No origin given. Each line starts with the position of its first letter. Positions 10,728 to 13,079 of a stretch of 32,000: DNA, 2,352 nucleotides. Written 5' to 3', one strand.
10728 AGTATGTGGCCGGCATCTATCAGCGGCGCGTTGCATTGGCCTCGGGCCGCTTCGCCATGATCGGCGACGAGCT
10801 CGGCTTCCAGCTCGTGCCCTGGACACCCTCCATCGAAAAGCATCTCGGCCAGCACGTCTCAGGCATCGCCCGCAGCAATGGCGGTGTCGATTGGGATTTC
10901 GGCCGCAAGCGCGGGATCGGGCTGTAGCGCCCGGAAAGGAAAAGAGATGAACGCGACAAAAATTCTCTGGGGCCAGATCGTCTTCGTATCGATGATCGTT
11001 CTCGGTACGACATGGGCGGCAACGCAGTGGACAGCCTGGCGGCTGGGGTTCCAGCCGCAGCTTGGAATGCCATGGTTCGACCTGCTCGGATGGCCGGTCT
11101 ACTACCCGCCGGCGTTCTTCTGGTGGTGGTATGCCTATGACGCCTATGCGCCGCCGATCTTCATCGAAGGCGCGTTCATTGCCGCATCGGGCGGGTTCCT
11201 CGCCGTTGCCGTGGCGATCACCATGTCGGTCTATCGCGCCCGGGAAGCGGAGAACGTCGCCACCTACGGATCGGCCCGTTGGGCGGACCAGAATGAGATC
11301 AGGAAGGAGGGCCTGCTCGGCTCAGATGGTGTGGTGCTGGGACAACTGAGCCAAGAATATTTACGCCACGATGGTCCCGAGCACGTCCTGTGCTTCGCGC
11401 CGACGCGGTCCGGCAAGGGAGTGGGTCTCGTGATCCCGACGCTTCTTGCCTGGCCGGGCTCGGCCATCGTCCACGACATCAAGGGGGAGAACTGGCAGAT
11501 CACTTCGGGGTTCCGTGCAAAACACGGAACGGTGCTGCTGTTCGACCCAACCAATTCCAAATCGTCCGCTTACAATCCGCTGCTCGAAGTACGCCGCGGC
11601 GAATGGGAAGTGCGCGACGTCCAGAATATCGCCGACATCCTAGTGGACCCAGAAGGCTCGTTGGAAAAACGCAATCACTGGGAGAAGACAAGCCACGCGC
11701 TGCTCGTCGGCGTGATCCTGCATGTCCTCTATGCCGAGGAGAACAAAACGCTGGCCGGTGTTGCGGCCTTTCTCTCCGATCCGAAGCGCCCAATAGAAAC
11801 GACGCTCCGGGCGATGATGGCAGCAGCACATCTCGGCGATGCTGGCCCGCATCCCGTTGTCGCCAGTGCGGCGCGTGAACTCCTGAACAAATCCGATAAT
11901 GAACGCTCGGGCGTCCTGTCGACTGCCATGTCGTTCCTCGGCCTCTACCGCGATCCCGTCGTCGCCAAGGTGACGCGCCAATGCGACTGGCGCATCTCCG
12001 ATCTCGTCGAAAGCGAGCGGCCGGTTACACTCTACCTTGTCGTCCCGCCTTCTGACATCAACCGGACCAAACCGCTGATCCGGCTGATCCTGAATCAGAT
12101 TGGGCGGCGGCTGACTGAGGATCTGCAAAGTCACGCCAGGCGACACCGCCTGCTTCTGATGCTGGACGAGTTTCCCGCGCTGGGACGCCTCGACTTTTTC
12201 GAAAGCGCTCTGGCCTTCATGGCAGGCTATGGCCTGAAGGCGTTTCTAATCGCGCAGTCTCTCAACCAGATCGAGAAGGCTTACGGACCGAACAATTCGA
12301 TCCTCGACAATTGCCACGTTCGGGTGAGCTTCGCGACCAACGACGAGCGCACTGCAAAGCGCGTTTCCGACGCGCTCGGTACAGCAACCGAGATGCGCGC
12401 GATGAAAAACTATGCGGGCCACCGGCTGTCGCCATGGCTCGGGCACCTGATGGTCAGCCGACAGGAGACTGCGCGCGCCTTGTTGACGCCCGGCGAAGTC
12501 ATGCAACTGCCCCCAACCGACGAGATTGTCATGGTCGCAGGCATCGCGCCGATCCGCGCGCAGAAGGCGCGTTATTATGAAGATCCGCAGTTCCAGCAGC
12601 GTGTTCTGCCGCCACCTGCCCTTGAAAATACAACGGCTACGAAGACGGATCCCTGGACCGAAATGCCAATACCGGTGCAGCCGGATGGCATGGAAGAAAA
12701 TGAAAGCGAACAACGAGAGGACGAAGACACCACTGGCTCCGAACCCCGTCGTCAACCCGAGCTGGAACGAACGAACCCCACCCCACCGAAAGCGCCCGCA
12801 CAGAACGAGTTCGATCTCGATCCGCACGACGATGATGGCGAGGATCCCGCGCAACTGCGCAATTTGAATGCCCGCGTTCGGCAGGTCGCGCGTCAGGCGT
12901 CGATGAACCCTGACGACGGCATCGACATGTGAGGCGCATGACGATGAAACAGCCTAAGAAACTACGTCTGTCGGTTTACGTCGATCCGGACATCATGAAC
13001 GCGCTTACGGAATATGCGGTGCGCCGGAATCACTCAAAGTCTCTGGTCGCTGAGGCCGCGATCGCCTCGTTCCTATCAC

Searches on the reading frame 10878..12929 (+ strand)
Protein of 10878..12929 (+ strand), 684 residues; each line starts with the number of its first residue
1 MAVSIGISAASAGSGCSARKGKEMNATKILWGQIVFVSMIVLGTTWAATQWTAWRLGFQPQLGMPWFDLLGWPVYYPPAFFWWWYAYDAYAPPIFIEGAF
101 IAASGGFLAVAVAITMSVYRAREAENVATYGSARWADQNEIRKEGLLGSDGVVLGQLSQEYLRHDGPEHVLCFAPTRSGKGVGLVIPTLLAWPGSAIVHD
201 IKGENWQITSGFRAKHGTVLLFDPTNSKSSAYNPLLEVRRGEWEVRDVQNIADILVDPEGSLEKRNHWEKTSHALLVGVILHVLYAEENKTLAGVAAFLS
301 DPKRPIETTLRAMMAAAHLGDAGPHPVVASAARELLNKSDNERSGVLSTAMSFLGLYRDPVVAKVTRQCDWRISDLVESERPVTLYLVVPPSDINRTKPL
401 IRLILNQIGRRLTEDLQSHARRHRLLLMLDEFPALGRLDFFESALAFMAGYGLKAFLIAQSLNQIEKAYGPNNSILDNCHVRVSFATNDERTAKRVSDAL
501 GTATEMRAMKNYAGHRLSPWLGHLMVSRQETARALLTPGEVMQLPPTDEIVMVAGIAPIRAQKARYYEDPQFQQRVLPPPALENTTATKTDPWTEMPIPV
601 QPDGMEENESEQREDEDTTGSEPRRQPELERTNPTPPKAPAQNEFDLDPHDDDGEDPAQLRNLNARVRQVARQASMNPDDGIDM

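Call 36: search_protein_families(library=pfam, proteins=[window:10878-12929:+], max_evalue=0.001)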
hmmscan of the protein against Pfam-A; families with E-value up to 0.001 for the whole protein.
window:10878-12929:+ (684 aa): 3 families
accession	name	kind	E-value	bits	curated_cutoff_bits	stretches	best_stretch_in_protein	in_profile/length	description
PF02534.20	T4SS-DNA_transf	-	3.2e-104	349.8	20.1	1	134-583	1-462/468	Type IV secretory system Conjugative DNA transfer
PF10412.15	TrwB_AAD_bind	-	9e-29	101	20.5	1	194-559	44-381/387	Type IV secretion-system coupling protein DNA-binding domain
PF12696.13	TraG-D_C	-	1.1e-27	96.9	22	1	424-545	1-125/126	TraM recognition site of TraD and TraG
